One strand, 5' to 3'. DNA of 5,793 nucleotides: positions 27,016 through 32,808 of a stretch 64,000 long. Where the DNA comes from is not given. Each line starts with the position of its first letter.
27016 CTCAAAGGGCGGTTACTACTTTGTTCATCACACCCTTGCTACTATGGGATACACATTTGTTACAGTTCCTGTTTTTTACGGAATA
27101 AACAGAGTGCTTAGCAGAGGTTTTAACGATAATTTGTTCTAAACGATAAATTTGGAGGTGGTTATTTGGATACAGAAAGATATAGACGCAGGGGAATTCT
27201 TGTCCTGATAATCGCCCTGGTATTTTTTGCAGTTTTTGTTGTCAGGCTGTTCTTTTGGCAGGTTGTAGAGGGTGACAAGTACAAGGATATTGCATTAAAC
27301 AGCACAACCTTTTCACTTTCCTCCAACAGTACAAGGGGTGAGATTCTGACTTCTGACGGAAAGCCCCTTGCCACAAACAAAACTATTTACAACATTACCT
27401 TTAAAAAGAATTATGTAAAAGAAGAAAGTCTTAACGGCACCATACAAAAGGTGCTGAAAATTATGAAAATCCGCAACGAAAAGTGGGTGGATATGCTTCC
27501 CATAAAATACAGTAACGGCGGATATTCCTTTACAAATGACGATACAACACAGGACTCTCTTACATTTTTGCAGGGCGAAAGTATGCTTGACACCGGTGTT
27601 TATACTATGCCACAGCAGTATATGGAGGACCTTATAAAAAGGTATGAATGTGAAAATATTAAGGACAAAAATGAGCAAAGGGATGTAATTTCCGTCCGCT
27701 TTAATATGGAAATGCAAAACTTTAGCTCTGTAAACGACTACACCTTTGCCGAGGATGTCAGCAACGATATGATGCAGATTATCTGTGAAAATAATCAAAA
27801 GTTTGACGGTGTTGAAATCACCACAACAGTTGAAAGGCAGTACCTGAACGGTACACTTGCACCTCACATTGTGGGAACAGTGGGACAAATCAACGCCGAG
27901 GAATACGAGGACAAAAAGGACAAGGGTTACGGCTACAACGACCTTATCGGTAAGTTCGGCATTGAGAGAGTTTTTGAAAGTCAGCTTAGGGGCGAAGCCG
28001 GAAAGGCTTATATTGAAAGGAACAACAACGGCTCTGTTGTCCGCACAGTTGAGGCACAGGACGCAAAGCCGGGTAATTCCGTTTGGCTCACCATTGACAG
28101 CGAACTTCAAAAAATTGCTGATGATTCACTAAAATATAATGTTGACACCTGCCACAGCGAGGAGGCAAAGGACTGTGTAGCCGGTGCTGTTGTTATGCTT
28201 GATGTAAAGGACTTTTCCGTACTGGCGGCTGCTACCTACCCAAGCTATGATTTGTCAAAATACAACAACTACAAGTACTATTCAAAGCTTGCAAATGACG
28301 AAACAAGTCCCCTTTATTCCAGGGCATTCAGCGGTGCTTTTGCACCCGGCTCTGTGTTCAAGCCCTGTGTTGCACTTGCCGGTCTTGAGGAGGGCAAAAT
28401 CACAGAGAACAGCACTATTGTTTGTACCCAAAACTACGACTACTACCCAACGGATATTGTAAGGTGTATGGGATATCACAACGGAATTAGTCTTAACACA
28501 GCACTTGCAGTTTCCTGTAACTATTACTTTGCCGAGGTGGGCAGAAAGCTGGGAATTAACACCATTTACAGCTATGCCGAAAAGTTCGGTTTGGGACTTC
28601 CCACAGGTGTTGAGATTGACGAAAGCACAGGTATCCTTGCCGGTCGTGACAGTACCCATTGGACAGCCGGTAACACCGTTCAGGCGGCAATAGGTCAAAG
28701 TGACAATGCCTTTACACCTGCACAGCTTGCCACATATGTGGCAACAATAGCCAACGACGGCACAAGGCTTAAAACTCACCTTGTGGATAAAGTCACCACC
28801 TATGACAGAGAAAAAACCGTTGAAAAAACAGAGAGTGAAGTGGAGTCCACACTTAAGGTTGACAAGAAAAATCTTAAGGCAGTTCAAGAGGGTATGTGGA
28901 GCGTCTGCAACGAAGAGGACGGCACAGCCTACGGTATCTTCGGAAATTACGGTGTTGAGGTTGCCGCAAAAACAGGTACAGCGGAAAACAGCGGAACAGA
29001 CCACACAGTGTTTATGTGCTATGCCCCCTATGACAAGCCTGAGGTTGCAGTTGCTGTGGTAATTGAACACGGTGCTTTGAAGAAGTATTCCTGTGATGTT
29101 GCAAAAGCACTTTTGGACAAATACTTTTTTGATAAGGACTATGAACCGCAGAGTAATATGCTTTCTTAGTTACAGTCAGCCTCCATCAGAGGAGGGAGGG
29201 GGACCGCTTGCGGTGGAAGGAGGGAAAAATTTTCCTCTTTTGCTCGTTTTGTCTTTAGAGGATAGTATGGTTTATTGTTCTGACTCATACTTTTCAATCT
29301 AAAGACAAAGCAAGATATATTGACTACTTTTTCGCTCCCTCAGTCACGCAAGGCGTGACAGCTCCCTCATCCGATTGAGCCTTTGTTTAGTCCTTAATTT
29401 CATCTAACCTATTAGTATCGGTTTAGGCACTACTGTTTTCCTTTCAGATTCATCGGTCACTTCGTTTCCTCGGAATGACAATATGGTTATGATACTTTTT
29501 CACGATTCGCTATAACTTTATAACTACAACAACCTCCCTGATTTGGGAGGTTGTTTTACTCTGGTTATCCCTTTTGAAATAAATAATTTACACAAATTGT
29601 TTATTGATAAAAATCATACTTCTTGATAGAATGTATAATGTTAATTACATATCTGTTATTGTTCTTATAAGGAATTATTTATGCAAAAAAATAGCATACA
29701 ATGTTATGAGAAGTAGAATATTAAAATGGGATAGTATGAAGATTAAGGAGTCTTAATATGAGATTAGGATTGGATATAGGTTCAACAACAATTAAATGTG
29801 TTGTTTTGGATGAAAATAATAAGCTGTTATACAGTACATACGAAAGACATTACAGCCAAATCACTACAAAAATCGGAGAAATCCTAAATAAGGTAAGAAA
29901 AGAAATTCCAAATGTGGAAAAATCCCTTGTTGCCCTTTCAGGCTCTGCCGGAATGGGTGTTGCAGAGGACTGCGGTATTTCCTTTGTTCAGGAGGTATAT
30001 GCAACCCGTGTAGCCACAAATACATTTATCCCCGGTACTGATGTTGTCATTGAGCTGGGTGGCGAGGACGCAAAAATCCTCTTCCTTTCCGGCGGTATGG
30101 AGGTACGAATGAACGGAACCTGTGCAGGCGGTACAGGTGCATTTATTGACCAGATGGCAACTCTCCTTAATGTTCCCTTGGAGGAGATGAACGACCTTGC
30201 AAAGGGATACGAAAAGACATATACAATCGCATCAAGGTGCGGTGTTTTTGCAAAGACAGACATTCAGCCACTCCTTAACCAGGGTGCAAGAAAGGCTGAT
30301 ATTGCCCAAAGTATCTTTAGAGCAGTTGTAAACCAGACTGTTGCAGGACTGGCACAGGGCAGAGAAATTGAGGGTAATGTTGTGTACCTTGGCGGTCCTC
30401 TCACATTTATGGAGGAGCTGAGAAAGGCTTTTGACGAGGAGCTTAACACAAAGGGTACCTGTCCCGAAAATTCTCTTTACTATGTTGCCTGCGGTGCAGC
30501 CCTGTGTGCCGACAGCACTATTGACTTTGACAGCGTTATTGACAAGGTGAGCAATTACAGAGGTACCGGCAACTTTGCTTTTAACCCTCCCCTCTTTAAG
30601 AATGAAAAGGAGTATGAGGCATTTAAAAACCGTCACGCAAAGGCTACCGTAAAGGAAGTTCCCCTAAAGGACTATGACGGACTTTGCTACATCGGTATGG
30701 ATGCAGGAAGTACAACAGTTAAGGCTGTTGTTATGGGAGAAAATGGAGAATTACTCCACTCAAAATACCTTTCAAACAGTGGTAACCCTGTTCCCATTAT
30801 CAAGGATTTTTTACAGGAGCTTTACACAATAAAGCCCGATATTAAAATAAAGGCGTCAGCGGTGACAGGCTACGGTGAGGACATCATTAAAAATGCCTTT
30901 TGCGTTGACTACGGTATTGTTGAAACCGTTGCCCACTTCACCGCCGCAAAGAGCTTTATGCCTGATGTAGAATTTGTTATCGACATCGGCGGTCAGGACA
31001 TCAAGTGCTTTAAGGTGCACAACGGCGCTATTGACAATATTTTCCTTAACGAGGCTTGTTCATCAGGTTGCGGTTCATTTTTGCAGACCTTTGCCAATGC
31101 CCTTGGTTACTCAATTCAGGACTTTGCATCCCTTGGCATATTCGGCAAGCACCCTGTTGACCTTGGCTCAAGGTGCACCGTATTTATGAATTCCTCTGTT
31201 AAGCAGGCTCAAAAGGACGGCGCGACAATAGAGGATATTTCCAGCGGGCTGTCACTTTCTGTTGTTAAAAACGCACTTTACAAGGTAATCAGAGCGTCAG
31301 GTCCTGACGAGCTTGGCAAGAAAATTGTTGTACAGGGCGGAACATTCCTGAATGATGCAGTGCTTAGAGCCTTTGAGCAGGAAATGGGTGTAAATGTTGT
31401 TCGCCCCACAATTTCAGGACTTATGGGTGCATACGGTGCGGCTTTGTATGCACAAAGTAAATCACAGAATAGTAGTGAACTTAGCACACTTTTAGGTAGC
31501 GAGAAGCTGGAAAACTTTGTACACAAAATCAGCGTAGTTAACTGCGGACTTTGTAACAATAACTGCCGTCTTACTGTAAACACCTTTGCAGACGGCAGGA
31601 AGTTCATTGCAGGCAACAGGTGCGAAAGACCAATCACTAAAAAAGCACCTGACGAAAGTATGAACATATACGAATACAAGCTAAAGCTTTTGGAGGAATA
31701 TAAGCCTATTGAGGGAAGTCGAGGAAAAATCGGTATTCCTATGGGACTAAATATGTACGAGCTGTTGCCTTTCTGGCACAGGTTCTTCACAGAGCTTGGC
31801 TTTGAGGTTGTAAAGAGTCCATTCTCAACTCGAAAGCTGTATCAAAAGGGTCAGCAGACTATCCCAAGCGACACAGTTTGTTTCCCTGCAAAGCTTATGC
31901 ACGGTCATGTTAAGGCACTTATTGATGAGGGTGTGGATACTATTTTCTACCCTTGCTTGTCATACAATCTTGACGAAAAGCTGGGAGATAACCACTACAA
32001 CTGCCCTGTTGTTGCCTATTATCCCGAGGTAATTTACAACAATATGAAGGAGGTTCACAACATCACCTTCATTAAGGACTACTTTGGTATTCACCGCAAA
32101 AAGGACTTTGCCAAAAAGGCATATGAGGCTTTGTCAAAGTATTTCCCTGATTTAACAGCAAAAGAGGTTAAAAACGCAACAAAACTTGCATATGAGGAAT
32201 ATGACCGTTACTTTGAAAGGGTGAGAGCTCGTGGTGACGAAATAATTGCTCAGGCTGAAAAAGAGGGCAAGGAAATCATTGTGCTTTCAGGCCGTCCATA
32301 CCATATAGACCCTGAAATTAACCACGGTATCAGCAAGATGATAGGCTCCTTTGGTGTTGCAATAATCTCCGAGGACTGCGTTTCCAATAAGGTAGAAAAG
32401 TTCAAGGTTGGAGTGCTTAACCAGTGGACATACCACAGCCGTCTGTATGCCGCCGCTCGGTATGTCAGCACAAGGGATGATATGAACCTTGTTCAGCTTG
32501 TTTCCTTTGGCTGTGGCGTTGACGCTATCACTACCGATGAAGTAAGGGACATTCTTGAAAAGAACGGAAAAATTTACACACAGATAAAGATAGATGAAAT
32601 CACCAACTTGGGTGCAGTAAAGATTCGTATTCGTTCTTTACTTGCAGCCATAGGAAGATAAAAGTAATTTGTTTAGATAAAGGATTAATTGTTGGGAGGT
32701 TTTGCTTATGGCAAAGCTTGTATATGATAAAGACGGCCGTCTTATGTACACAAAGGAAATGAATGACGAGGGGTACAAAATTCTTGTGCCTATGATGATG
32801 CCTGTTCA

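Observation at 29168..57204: A ~310-400 bp modular REP/BIME-like element, four full copies in 28 kb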

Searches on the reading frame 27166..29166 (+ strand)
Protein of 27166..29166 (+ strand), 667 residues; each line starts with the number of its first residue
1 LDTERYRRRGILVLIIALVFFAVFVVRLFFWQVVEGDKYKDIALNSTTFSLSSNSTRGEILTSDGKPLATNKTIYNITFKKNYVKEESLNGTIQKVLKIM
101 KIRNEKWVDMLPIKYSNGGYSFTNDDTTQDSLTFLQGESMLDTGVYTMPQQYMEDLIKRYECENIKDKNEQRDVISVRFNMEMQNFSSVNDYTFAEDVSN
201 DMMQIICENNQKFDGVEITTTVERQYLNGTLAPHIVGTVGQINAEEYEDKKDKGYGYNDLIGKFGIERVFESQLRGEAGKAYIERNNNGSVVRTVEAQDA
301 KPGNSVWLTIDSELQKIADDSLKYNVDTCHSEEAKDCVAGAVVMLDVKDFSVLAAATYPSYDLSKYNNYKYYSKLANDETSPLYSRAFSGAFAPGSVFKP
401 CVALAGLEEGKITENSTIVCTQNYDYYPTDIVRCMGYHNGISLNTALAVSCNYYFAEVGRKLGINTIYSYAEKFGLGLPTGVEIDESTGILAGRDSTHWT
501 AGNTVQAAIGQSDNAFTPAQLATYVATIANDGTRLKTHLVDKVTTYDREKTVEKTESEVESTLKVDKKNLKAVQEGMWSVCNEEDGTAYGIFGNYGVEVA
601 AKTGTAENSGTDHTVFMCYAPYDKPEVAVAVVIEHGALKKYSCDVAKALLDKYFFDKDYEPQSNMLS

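Call 84: search_protein_families(library=pfam, proteins=[window:27166-29166:+], max_evalue=0.00001)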
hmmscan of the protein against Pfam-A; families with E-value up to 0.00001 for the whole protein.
window:27166-29166:+ (667 aa): 2 families
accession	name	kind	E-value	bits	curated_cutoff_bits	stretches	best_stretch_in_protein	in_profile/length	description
PF00905.27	Transpeptidase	-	4.4e-59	200.6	22.1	1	340-651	1-295/299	Penicillin binding protein transpeptidase domain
PF03717.20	PBP_dimer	-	2.6e-43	149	24.4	1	54-295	3-179/180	Penicillin-binding Protein dimerisation domain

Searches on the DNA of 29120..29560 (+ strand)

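Call 17: search_rna_families(source=window, start=29120, end=29560, threshold=evalue, max_evalue=10, show_alignments=2)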
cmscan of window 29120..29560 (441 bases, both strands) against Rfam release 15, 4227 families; matches with E-value up to 10: 16.
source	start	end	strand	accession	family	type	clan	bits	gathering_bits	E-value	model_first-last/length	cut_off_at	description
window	29235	29324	+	RF00815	mir-244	Gene; miRNA;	-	25.5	62.5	0.0036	1-94/94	no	mir-244 microRNA precursor family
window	29479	29560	+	RF01859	Phe_leader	Cis-reg; leader;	-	23.5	55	0.11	1-125/125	no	Phenylalanine leader peptide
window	29238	29319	+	RF03259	MIR1514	Gene; miRNA;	-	23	90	0.092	1-110/110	no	MIR1514 microRNA precursor family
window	29291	29324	+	RF01367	CRISPR-DR54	Gene; CRISPR;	-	21.8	39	0.06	1-37/37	no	CRISPR RNA direct repeat element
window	29494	29560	+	RF02064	STnc370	Gene; sRNA;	-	20.5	54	3.9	1-71/71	no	Enterobacterial sRNA STnc370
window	29224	29333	+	RF04099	MIR837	Gene; miRNA;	-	19.3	117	0.31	1-122/122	no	MIR837 microRNA precursor family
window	29523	29560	-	RF01859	Phe_leader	Cis-reg; leader;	-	18.6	55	1.4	90-125/125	5'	Phenylalanine leader peptide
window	29487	29555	+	RF02075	STnc230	Gene; sRNA;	-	16.9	50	8.1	1-83/83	no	Enterobacterial sRNA STnc230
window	29244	29313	+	RF03578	mir-3910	Gene; miRNA;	-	16.7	95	1.8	1-82/82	no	mir-3910 microRNA precursor family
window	29238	29319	+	RF03313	mir-1468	Gene; miRNA;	-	14.9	95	6.6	1-86/86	no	mir-1468 microRNA precursor family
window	29241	29316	-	RF03894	mir-5736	Gene; miRNA;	-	14.8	90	9.2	1-80/80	no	mir-5736 microRNA precursor family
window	29210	29247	+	RF03778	mir-483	Gene; miRNA;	-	14.7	60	6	1-75/75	no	mir-483 microRNA precursor family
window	29256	29351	-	RF00370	sroD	Gene; sRNA;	-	14.3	50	3.9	1-86/86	no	sroD RNA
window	29174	29205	+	RF03509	mir-4660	Gene; miRNA;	-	14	87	8.8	1-86/86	no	mir-4660 microRNA precursor family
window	29216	29389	+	RF03098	RAGATH-22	Gene; sRNA;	-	13.3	120.3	5.2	1-166/166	no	RAGATH-22 RNA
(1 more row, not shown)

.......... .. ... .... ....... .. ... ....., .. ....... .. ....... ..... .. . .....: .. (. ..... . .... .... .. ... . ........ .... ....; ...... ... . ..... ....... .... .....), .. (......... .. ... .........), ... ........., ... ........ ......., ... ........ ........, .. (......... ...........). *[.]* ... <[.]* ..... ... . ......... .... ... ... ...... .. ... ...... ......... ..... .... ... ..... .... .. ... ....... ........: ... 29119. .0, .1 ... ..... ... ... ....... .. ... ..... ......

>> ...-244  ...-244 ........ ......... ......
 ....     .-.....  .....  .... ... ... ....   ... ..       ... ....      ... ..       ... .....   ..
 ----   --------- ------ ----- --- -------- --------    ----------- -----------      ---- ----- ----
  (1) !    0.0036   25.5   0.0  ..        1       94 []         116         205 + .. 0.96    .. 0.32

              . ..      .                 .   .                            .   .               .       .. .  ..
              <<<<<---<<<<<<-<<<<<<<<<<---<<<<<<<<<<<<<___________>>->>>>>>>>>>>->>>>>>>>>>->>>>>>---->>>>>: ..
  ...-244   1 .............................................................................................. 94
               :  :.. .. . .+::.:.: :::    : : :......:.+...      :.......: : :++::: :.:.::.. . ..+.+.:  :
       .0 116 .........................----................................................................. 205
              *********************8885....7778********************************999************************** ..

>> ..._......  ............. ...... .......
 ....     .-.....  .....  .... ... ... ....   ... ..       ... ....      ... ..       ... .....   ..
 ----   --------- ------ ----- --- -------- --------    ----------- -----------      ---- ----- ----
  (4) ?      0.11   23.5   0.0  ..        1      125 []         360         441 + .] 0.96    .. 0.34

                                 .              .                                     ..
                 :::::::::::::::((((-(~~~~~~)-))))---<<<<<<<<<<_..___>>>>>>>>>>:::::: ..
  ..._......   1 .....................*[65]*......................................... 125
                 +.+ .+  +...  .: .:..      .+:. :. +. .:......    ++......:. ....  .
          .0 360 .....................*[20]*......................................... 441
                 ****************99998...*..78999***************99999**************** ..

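Call 87: search_dna_similar(query=window:29150-29490:+, collection=plasmids, mode=distant, max_rows=8)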
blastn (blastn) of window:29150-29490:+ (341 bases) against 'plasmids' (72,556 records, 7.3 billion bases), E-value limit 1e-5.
No match.

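Call 88: search_dna_similar(query=window:29150-29490:+, collection=phages, mode=distant, max_rows=8)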
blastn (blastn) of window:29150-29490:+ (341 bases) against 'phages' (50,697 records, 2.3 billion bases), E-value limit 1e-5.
No match.

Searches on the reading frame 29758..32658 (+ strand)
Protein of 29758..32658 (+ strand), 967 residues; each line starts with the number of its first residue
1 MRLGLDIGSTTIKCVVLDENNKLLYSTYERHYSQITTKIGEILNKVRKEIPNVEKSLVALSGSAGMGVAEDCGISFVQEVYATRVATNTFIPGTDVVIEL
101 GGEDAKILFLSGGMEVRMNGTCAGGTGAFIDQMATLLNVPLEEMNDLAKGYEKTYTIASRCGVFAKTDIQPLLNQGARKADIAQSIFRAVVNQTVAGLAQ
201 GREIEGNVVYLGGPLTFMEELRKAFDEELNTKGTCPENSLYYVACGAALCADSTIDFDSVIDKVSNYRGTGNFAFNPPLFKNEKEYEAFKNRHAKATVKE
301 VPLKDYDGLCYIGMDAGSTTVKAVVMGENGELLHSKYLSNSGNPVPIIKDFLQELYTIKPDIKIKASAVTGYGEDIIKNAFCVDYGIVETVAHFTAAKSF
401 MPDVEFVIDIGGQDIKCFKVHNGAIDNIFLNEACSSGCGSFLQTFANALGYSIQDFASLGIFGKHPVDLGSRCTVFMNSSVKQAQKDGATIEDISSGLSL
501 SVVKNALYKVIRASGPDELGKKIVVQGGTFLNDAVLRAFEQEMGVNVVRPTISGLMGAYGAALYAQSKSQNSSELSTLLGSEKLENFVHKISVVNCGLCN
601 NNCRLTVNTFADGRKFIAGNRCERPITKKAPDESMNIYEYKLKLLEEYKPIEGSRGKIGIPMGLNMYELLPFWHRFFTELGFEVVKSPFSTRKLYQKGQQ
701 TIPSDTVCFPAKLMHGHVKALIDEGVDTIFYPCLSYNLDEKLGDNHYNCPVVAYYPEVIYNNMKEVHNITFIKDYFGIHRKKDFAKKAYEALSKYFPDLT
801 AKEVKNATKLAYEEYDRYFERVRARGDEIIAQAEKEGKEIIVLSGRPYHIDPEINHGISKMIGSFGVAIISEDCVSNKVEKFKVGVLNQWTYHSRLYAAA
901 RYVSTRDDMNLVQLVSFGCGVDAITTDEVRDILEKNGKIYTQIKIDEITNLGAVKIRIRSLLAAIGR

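Call 84: search_protein_families(library=pfam, proteins=[window:29758-32658:+], max_evalue=0.00001)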
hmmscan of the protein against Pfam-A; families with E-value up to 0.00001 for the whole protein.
window:29758-32658:+ (967 aa): 3 families
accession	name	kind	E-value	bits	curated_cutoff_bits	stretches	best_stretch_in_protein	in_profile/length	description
PF09989.15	DUF2229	-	6.5e-80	268.3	29.4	1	657-875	1-218/218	CoA enzyme activase uncharacterised domain (DUF2229)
PF01869.26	BcrAD_BadFG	-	1.9e-65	221.6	31.5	2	312-565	1-271/271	BadF/BadG/BcrA/BcrD ATPase family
PF00370.27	FGGY_N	-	4e-06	27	28.8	0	311-340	2-31/245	FGGY family of carbohydrate kinases, N-terminal domain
